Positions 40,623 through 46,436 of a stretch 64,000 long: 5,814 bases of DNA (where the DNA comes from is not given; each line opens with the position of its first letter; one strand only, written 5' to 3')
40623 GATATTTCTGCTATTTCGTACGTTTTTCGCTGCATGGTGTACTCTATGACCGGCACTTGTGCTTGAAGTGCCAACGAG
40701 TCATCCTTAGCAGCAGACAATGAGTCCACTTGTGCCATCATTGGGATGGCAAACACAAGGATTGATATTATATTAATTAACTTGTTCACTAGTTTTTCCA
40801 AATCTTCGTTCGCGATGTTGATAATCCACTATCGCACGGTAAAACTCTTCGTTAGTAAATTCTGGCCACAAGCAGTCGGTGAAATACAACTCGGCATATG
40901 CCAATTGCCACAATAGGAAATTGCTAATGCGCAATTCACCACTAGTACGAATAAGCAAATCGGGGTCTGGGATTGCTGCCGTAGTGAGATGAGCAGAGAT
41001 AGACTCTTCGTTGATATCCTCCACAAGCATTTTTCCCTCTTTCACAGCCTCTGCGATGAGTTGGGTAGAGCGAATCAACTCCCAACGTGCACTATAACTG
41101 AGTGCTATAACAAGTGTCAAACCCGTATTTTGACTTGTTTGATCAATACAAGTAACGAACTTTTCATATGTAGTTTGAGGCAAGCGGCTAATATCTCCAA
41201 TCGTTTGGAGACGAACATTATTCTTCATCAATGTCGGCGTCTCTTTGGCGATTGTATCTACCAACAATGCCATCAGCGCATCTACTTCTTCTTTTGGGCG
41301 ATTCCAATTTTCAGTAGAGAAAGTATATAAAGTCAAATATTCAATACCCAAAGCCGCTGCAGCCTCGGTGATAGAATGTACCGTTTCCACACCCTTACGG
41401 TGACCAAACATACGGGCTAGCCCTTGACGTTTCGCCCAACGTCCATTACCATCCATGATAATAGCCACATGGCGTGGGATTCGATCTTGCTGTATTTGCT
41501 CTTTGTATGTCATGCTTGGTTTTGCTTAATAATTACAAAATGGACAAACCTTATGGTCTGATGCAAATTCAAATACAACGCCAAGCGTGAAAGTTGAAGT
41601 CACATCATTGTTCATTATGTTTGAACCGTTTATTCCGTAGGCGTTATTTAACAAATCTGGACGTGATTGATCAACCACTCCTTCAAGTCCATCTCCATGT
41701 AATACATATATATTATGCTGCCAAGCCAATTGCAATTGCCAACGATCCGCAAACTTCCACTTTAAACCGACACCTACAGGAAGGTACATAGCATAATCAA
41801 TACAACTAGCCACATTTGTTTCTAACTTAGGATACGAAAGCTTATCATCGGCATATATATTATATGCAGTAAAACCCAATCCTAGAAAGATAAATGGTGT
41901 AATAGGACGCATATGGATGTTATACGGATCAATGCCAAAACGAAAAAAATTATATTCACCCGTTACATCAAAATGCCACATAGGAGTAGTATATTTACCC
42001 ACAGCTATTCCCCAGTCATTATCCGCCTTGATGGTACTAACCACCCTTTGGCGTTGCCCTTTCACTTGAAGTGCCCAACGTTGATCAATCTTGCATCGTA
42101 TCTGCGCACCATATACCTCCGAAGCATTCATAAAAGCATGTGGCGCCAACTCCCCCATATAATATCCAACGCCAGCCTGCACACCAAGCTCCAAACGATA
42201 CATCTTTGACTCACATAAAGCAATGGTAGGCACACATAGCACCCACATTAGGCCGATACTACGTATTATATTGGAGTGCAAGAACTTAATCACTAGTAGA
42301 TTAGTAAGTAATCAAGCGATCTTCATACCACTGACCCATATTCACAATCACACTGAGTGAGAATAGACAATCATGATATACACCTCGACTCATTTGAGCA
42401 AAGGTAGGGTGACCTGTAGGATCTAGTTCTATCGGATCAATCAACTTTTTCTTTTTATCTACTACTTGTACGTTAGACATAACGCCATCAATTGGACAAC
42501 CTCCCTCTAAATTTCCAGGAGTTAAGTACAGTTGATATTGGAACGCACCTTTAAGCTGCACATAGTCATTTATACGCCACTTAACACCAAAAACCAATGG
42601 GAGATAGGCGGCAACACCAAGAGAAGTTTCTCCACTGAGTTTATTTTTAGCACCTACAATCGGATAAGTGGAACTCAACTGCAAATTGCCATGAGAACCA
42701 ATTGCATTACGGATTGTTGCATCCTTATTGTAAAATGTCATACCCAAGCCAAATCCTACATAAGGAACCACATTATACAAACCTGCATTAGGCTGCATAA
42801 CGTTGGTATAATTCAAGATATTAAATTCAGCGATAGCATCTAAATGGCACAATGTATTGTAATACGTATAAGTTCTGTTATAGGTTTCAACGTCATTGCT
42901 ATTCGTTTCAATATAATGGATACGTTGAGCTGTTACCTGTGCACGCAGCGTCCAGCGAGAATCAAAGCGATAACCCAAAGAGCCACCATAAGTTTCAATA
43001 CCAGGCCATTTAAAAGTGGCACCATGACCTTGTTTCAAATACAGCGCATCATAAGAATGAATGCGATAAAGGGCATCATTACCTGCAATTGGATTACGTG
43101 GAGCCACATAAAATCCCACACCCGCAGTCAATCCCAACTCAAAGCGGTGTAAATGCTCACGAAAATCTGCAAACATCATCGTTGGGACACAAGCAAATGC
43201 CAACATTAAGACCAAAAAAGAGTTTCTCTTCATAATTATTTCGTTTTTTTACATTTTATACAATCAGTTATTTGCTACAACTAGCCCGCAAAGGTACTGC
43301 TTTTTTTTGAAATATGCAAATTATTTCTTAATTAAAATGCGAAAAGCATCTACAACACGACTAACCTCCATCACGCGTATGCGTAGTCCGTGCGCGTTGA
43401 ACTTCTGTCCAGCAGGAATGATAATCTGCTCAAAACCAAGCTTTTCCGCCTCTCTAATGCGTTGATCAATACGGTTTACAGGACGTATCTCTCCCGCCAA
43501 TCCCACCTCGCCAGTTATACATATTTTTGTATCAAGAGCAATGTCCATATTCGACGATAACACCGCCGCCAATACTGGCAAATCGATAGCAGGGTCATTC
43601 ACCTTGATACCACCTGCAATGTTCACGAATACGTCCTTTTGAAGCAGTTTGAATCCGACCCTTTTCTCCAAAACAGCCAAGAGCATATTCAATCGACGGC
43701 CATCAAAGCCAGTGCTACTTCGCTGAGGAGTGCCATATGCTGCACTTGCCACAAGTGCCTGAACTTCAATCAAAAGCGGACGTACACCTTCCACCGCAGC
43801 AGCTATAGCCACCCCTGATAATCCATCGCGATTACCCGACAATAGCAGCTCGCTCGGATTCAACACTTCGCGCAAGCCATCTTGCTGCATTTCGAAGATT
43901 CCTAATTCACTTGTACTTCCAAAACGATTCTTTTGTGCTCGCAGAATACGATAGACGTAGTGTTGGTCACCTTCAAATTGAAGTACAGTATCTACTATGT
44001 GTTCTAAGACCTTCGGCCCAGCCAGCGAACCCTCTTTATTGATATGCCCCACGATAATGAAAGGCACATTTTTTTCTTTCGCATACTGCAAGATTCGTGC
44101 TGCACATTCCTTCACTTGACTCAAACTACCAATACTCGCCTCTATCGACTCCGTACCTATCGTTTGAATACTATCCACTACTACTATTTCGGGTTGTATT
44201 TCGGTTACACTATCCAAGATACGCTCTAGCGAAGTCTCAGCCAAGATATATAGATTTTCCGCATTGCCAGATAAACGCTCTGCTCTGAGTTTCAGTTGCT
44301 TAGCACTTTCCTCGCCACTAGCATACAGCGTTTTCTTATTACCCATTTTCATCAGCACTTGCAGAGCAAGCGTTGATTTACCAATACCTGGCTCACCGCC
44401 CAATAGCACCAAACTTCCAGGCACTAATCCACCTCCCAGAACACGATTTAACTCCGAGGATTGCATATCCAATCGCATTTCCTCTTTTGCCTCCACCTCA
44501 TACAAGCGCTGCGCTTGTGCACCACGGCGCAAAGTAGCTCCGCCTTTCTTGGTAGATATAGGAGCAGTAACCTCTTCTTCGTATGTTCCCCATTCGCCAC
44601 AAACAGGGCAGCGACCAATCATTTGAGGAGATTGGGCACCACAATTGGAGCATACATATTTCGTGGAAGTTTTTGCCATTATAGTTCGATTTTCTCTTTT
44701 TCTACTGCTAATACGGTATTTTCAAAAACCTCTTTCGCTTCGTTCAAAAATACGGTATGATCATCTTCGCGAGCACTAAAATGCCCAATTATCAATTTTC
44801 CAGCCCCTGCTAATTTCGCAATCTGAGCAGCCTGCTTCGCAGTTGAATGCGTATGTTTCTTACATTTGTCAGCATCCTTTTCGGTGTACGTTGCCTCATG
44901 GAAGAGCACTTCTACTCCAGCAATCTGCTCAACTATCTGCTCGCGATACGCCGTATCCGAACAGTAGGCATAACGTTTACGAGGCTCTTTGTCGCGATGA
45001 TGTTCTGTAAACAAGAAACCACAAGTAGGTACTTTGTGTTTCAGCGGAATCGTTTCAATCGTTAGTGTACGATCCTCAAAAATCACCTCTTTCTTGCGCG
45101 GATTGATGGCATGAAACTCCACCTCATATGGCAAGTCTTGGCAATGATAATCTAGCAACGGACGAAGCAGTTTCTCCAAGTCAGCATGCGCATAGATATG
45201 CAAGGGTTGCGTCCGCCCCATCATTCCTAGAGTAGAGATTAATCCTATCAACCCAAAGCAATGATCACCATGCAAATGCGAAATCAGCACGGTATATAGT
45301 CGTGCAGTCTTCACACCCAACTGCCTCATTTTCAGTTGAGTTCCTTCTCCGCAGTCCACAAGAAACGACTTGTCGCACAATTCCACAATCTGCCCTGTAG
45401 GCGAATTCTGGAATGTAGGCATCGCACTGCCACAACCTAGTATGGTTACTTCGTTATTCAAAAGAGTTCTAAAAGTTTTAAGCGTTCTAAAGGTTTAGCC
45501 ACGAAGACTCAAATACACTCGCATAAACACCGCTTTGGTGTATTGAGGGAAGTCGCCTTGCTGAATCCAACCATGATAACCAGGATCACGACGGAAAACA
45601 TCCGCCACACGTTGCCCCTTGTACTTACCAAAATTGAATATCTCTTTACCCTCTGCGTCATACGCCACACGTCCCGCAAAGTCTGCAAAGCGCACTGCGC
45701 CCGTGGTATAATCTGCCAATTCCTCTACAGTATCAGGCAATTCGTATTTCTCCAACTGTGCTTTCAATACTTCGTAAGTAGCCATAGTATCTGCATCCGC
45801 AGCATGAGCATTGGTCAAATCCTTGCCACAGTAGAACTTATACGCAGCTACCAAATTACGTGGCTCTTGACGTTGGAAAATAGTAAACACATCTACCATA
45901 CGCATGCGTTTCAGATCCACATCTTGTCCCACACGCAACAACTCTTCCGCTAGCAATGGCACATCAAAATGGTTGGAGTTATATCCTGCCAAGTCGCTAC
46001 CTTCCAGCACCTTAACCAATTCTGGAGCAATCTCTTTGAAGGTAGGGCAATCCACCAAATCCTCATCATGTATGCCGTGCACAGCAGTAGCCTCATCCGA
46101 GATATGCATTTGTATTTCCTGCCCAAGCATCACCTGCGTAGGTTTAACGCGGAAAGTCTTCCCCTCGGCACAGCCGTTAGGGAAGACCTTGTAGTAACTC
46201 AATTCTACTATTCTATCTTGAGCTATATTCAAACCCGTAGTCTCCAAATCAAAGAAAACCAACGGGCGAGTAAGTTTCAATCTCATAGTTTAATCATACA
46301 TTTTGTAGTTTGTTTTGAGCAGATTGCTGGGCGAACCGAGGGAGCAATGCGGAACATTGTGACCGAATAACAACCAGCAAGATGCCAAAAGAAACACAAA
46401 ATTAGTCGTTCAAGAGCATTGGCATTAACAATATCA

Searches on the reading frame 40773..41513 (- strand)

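Call 42: search_protein_families(library=pfam, max_evalue=0.0001, proteins=[window:40773-41513:-])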
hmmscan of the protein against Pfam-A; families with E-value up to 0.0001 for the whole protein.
window:40773-41513:- (246 aa): 1 family
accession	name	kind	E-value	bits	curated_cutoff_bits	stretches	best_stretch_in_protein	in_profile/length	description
PF01255.24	Prenyltransf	-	3.1e-87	292.2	27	1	19-239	1-219/219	Putative undecaprenyl diphosphate synthase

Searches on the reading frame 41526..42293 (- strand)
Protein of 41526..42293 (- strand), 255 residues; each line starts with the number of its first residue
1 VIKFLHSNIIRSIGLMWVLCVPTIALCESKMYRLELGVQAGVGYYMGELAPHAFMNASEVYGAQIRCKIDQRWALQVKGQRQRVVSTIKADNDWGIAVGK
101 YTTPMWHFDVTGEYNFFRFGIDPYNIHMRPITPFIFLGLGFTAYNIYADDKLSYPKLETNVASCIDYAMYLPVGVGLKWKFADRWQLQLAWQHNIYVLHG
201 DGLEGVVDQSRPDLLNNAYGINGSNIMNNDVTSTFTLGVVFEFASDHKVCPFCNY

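Call 42: search_protein_families(library=pfam, max_evalue=0.0001, proteins=[window:41526-42293:-])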
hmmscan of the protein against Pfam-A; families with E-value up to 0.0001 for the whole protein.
window:41526-42293:- (255 aa): 1 family
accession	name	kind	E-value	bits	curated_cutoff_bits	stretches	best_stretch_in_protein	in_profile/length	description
PF19573.5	DUF6089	-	1.8e-05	24.7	23.2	1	18-237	7-213/226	Domain of unknown function (DUF6089)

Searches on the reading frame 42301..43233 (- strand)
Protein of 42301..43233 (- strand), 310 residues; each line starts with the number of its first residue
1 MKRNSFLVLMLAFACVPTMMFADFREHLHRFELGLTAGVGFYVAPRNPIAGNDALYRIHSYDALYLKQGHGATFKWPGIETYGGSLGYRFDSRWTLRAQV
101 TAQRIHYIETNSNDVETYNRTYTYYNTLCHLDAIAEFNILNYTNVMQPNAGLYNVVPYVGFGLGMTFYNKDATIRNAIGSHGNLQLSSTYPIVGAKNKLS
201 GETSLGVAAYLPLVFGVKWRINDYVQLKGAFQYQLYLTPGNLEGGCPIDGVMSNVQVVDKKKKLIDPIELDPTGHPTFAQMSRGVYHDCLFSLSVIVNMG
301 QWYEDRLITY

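Call 42: search_protein_families(library=pfam, max_evalue=0.0001, proteins=[window:42301-43233:-])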
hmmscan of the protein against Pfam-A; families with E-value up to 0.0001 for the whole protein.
window:42301-43233:- (310 aa): 2 families
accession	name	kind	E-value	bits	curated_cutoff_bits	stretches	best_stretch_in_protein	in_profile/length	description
PF13505.12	OMP_b-brl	-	4.6e-06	27.3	28.7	1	7-233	2-152/175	Outer membrane protein beta-barrel domain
PF19573.5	DUF6089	-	3e-05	23.9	23.2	0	91-208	58-171/226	Domain of unknown function (DUF6089)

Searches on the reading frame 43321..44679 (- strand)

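Call 42: search_protein_families(library=pfam, max_evalue=0.0001, proteins=[window:43321-44679:-])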
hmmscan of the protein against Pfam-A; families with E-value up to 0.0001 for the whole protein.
window:43321-44679:- (452 aa): 9 families
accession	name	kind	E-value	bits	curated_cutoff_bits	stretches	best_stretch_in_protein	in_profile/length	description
PF06745.19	ATPase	-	2.3e-13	50.5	26.6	1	76-143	7-77/231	KaiC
PF13481.12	AAA_25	-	3.3e-12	46.9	27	1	68-217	13-194/195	AAA domain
PF13541.12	ChlI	-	4.5e-11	43.1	27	1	339-423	35-119/121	Subunit ChlI of Mg-chelatase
PF18073.7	Zn_ribbon_LapB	-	6.9e-11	42.1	25.7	1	8-34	1-27/28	Rubredoxin metal binding domain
PF03796.21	DnaB_C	-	2.5e-08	34.1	27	1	76-133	8-67/255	DnaB-like helicase C terminal domain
PF05362.19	Lon_C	-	1e-06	28.9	21.1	1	347-426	93-173/205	Lon protease (S16) C-terminal proteolytic domain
PF13401.12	AAA_22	-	1.5e-05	25.7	27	1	90-212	7-123/130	AAA domain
PF00004.35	AAA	-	2.3e-05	25.3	21.2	1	91-212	1-107/131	ATPase family associated with various cellular activities (AAA)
PF02283.22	CobU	-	8e-05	22.7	27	0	99-210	9-121/168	Cobinamide kinase / cobinamide phosphate guanyltransferase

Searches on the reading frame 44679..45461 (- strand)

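Call 70: search_protein_families(library=pfam, max_evalue=0.00001, proteins=[window:44679-45461:-])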
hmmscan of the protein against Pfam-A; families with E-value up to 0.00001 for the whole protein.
window:44679-45461:- (260 aa): 2 families
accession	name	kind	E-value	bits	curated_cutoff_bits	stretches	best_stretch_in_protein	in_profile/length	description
PF12706.13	Lactamase_B_2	-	5.6e-24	85.3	27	1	33-228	3-200/200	Beta-lactamase superfamily domain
PF00753.33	Lactamase_B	-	2.2e-08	34.7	22.7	1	26-149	11-136/196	Metallo-beta-lactamase superfamily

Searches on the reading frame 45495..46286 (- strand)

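Call 70: search_protein_families(library=pfam, max_evalue=0.00001, proteins=[window:45495-46286:-])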
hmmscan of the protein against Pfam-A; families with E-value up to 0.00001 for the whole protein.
window:45495-46286:- (263 aa): 2 families
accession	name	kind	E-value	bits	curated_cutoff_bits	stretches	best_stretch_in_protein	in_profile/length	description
PF00929.31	RNase_T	-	1.7e-20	74.7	24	1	10-174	1-164/164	Exonuclease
PF20600.3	ExoX-like_C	-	2.9e-08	33.4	26.5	1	217-240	1-24/30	Exodeoxyribonuclease X-like C-terminal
